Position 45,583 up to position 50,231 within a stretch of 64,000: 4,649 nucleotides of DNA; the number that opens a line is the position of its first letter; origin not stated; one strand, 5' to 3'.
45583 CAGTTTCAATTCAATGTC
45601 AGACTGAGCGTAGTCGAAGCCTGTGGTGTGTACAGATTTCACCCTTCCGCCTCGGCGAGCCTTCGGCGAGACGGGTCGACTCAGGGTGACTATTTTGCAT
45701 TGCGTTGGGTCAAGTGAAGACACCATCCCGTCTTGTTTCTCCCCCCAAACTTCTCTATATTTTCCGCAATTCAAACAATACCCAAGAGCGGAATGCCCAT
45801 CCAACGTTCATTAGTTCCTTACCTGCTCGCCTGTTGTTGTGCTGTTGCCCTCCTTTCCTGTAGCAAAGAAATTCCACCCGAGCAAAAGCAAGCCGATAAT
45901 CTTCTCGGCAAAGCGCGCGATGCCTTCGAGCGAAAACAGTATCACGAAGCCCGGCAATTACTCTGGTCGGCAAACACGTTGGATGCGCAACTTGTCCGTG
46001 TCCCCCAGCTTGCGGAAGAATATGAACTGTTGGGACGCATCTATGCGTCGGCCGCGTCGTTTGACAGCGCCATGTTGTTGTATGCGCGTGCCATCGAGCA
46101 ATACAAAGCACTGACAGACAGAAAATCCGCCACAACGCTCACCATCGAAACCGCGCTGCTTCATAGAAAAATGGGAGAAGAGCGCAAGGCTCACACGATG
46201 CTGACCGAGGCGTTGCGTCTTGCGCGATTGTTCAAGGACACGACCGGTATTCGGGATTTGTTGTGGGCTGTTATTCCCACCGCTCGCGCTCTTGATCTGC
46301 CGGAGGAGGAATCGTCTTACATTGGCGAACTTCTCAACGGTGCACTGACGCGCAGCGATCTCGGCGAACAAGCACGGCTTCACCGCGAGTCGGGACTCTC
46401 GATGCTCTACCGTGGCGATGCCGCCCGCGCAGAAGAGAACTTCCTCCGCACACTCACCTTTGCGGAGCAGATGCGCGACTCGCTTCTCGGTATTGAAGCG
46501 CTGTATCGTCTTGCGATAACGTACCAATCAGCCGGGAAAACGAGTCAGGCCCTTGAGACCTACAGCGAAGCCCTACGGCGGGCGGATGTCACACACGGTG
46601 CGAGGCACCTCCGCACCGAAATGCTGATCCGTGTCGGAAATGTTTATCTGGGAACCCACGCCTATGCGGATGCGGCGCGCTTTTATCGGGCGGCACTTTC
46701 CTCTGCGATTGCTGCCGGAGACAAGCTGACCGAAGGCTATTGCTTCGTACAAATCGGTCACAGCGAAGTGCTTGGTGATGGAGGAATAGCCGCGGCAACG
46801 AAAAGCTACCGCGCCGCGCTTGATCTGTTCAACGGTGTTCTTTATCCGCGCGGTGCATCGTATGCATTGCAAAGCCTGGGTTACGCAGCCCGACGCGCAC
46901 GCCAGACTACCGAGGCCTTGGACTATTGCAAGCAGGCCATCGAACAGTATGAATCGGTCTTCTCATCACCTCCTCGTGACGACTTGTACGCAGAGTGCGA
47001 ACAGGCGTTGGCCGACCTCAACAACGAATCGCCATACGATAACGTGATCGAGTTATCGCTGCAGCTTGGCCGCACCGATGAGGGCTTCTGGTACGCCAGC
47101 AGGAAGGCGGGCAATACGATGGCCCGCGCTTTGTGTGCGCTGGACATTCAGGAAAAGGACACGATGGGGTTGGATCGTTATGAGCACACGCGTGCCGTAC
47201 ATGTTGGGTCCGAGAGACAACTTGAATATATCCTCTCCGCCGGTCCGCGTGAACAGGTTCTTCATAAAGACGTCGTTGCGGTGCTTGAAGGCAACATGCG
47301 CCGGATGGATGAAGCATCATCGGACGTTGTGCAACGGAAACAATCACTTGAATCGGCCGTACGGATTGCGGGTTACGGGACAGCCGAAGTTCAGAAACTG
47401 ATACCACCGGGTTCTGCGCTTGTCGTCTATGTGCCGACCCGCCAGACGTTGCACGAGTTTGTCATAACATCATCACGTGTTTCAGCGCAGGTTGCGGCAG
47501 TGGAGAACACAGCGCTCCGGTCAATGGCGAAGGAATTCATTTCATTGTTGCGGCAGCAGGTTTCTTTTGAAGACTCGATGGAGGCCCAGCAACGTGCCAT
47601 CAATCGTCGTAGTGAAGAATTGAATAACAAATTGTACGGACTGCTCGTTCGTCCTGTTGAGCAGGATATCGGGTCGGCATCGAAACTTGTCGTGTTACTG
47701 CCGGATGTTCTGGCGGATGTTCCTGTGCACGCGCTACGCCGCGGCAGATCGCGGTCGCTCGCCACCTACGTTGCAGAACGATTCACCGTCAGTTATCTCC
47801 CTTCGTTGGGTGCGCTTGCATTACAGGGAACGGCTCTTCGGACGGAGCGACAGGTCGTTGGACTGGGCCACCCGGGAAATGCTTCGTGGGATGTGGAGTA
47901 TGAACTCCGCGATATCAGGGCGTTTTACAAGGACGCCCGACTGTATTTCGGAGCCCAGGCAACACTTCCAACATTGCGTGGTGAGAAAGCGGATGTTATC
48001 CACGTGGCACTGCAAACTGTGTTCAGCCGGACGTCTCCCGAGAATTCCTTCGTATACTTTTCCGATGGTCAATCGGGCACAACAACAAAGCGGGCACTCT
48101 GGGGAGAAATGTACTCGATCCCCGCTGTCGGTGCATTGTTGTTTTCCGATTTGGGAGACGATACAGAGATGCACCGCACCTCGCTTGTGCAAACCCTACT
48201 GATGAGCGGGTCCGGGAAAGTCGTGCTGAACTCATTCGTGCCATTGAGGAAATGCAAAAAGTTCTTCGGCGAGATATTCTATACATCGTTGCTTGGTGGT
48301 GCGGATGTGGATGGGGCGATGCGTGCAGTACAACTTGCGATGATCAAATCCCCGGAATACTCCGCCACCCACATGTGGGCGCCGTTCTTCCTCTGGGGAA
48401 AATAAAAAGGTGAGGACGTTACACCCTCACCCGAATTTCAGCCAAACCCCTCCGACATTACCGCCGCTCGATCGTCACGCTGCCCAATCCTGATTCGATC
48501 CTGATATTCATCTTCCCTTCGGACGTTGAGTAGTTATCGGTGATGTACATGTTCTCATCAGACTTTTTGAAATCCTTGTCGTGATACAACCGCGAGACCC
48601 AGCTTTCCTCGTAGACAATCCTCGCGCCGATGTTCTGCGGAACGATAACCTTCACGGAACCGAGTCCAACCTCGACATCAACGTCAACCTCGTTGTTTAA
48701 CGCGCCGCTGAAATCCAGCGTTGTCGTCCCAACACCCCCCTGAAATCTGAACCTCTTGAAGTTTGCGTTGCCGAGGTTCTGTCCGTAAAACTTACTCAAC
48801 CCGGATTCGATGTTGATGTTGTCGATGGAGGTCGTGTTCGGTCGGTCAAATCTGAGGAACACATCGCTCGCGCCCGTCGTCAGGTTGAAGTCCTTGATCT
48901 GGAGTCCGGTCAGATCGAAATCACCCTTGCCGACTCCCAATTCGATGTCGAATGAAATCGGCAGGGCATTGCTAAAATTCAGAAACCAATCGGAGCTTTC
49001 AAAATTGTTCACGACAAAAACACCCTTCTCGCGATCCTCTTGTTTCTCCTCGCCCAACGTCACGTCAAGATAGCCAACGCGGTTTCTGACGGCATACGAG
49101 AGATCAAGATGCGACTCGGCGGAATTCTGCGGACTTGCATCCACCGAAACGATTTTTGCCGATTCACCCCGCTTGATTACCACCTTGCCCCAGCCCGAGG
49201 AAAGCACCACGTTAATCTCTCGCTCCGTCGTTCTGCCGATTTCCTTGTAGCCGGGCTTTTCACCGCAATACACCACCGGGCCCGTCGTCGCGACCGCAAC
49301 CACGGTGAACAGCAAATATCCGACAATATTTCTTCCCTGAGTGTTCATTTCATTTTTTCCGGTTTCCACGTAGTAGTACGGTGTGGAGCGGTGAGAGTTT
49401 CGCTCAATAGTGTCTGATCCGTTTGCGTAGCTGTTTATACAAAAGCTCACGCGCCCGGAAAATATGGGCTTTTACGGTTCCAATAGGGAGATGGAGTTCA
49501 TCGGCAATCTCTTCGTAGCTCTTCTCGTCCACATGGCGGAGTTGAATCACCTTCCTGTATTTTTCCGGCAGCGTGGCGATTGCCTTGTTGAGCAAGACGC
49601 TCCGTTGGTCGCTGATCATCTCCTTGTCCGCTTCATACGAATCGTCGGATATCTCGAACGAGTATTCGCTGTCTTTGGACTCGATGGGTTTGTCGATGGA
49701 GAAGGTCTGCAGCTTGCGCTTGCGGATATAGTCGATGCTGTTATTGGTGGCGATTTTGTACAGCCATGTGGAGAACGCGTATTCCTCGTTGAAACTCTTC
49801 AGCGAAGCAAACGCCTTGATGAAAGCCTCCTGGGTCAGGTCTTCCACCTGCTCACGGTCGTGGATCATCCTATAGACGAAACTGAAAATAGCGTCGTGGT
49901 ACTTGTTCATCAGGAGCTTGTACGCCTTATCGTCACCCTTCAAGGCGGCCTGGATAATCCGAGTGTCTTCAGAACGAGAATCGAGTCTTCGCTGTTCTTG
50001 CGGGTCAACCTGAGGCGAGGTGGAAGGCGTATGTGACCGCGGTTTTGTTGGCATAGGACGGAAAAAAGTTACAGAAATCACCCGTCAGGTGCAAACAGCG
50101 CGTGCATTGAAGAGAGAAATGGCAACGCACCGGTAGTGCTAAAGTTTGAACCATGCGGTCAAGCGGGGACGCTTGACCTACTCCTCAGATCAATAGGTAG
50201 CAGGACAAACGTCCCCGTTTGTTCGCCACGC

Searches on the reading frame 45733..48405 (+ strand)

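Call 54: search_protein_families(library=pfam, proteins=[window:45733-48405:+], max_evalue=0.0001)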
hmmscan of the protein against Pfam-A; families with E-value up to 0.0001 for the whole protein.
window:45733-48405:+ (890 aa): 6 families
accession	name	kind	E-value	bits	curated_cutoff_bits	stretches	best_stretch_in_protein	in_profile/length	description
PF12770.12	CHAT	-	2e-22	80.4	24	1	630-889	3-288/289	CHAT domain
PF13424.12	TPR_12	-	6.4e-12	45.9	30.1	2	256-324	5-74/77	Tetratricopeptide repeat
PF07719.23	TPR_2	-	1e-07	31.9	27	0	255-283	2-30/34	Tetratricopeptide repeat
PF25068.1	ARM_TT21_4th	-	1e-06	29.5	30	0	117-164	15-62/153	Tetratricopeptide repeat protein 21 forth ARM domain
PF00515.34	TPR_1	-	1.4e-06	28.3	27.8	0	255-282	2-29/34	Tetratricopeptide repeat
PF13176.12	TPR_7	-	9.8e-05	22.6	27.9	0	256-283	1-30/36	Tetratricopeptide repeat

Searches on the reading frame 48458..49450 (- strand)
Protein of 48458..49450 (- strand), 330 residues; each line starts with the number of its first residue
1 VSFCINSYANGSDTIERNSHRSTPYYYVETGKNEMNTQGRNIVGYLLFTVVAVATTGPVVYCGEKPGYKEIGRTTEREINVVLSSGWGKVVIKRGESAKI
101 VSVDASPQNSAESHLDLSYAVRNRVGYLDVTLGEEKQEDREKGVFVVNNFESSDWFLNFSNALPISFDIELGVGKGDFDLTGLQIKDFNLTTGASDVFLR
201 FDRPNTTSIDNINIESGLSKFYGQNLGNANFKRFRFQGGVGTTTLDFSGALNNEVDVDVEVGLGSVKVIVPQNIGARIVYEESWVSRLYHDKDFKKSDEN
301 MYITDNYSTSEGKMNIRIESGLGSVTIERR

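Call 21: search_protein_families(library=pfam, proteins=[window:48458-49450:-], max_evalue=0.001)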
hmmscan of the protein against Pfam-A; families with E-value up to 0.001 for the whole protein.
window:48458-49450:- (330 aa): 1 family
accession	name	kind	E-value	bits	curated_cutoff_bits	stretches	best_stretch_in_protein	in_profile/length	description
PF09922.15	LiaF-like_C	-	5.4e-08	33.2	29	1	231-327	14-114/114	Cell wall-active antibiotics response LiaF, C-terminal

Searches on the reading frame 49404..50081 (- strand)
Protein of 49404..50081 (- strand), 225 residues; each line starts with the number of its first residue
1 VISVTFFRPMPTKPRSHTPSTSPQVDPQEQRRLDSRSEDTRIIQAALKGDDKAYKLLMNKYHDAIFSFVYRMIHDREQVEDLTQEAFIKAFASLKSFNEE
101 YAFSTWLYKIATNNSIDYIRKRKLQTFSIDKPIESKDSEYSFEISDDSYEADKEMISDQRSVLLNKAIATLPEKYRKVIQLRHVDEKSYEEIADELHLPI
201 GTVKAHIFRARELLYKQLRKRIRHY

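Call 21: search_protein_families(library=pfam, proteins=[window:49404-50081:-], max_evalue=0.001)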
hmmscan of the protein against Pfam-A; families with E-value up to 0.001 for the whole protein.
window:49404-50081:- (225 aa): 5 families
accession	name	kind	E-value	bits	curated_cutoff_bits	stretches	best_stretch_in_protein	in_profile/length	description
PF04542.20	Sigma70_r2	-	1.2e-18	67.1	24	1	57-123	1-69/71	Sigma-70 region 2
PF08281.18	Sigma70_r4_2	-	3.2e-18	65.5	25.7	1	163-214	3-54/54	Sigma-70, region 4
PF04545.22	Sigma70_r4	-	3.7e-12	46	24.1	1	167-215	1-49/50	Sigma-70, region 4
PF07638.17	Sigma70_ECF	-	3.1e-05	24.4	21.1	1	40-219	5-184/185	ECF sigma factor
PF12645.13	HTH_16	-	0.00071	20.1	22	0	41-97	2-64/65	Helix-turn-helix domain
